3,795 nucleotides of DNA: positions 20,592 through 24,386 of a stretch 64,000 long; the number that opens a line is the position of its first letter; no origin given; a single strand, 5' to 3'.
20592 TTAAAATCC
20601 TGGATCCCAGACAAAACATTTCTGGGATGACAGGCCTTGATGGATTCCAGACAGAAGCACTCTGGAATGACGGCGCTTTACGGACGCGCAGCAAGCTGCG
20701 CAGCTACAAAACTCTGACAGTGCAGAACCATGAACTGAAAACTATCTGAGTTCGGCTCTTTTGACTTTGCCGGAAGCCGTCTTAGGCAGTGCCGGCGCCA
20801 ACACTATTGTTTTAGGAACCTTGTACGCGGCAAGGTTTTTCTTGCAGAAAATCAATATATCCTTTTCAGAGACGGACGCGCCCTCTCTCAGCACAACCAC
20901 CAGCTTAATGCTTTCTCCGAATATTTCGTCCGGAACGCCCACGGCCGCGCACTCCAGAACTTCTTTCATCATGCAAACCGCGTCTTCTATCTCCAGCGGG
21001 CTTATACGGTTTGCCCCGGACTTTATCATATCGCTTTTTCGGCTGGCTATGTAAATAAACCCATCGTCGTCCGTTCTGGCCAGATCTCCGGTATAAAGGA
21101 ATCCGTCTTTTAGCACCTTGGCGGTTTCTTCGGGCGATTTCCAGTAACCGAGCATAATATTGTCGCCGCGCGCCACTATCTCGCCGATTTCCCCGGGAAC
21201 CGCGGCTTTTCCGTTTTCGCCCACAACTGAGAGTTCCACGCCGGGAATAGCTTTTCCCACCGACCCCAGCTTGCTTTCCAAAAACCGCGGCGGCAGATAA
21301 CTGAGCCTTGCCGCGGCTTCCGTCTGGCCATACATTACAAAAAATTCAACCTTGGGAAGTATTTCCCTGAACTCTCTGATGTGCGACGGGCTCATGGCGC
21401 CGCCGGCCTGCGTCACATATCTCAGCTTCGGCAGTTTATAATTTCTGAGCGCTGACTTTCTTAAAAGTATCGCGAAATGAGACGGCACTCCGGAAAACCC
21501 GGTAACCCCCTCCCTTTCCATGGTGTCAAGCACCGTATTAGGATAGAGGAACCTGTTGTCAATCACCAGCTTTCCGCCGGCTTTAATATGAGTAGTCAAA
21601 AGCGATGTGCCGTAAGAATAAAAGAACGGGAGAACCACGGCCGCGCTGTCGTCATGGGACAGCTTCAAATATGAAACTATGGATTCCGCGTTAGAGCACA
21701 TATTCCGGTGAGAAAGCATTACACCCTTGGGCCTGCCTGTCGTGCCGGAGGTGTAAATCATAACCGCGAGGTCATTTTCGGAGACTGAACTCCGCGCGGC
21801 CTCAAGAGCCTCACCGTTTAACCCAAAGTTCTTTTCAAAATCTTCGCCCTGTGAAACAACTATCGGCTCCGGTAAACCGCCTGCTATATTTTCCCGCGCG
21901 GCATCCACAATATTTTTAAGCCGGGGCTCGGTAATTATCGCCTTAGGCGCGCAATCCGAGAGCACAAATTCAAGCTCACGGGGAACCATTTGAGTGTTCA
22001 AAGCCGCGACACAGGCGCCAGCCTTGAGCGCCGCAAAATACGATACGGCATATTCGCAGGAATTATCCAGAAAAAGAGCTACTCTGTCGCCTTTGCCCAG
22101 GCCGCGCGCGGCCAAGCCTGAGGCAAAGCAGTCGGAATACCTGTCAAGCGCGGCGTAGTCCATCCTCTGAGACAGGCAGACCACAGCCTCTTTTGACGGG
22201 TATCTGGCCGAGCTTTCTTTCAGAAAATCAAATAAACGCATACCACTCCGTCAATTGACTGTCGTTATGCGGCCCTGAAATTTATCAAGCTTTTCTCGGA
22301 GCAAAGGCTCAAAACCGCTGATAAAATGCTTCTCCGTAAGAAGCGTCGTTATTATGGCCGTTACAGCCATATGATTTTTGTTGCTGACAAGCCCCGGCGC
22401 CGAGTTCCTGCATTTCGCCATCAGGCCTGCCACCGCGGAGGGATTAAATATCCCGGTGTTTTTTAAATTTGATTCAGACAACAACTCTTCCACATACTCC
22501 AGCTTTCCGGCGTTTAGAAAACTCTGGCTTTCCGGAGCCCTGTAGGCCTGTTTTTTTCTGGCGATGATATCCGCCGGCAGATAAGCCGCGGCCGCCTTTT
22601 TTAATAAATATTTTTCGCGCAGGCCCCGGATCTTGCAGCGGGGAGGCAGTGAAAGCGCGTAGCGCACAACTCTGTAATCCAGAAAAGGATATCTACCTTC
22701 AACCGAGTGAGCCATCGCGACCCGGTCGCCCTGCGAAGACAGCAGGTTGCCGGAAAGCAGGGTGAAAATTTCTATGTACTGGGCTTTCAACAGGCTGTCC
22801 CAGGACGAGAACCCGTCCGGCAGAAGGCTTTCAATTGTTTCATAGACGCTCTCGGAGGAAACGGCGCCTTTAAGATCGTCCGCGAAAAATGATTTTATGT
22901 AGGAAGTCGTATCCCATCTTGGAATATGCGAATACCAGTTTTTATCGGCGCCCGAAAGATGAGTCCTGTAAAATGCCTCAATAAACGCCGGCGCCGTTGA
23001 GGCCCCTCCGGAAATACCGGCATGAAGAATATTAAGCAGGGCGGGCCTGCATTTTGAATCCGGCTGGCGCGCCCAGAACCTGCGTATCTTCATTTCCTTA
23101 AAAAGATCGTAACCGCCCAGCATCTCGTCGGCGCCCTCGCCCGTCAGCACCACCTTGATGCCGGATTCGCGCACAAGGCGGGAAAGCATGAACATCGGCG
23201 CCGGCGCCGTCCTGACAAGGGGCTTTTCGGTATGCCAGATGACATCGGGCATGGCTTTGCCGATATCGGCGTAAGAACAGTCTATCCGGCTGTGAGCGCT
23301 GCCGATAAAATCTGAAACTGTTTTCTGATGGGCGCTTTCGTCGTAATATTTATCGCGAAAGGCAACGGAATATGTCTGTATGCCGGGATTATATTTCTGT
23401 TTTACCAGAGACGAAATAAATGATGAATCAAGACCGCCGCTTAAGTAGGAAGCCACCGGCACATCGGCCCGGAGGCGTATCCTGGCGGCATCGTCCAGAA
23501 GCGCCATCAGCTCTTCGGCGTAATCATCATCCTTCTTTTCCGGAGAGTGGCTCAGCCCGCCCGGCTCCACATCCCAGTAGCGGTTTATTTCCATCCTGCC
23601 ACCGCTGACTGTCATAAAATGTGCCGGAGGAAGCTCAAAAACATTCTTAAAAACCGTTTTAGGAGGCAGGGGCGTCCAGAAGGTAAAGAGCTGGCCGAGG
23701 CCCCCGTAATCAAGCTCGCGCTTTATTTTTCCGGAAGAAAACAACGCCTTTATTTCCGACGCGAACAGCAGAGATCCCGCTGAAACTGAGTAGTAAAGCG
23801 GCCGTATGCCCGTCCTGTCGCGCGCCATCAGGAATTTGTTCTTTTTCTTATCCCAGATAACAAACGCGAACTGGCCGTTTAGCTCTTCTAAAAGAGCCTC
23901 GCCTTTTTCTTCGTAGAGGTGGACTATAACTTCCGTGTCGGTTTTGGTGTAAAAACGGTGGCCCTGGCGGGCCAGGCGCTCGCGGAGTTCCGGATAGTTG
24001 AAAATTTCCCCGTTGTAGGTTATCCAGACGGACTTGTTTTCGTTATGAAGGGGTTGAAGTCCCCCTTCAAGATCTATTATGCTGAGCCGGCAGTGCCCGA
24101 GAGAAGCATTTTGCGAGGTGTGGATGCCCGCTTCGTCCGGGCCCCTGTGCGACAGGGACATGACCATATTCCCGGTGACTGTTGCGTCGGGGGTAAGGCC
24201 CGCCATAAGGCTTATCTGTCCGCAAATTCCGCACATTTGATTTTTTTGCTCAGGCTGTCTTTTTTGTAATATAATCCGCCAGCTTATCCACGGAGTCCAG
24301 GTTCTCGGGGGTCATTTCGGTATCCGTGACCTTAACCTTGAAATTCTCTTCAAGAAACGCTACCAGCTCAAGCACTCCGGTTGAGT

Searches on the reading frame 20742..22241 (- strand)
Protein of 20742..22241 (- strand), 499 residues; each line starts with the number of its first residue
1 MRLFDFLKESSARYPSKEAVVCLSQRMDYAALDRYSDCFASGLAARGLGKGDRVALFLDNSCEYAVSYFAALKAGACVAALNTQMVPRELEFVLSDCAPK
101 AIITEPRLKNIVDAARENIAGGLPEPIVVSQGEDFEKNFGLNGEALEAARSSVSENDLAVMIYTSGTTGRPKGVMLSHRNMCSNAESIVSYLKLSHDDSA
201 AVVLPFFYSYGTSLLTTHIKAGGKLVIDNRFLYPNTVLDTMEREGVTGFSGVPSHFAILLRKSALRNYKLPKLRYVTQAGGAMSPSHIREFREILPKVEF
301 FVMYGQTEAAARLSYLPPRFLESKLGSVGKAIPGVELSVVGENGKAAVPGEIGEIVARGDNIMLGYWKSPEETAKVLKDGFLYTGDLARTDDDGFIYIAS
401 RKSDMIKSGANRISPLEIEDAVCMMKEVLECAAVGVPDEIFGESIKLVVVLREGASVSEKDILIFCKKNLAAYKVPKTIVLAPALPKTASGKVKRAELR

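Call 12: search_protein_families(library=pfam, proteins=[window:20742-22241:-], max_evalue=0.001)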
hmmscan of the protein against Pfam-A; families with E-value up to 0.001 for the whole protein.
window:20742-22241:- (499 aa): 2 families
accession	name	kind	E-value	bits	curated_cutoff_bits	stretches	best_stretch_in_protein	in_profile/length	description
PF00501.34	AMP-binding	-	7.1e-89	298.7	29.9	1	8-367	2-384/384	AMP-binding enzyme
PF13193.12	AMP-binding_C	-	1.2e-18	68.2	24.5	1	417-492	1-76/76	AMP-binding enzyme C-terminal domain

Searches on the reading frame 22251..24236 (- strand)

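Call 12: search_protein_families(library=pfam, proteins=[window:22251-24236:-], max_evalue=0.001)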
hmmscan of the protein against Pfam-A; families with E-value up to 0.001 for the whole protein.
window:22251-24236:- (661 aa): 4 families
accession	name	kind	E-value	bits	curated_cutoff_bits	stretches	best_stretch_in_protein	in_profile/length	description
PF00733.27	Asn_synthase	-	4.6e-87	293.4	21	1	243-611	2-333/354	Asparagine synthase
PF13537.11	GATase_7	-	2e-46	157.4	25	1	48-166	1-122/123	Glutamine amidotransferase domain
PF13522.11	GATase_6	-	2.1e-41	141.4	27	1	33-161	1-130/130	Glutamine amidotransferase domain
PF12481.13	DUF3700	-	3e-07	30.6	27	1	113-163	123-174/228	Aluminium induced protein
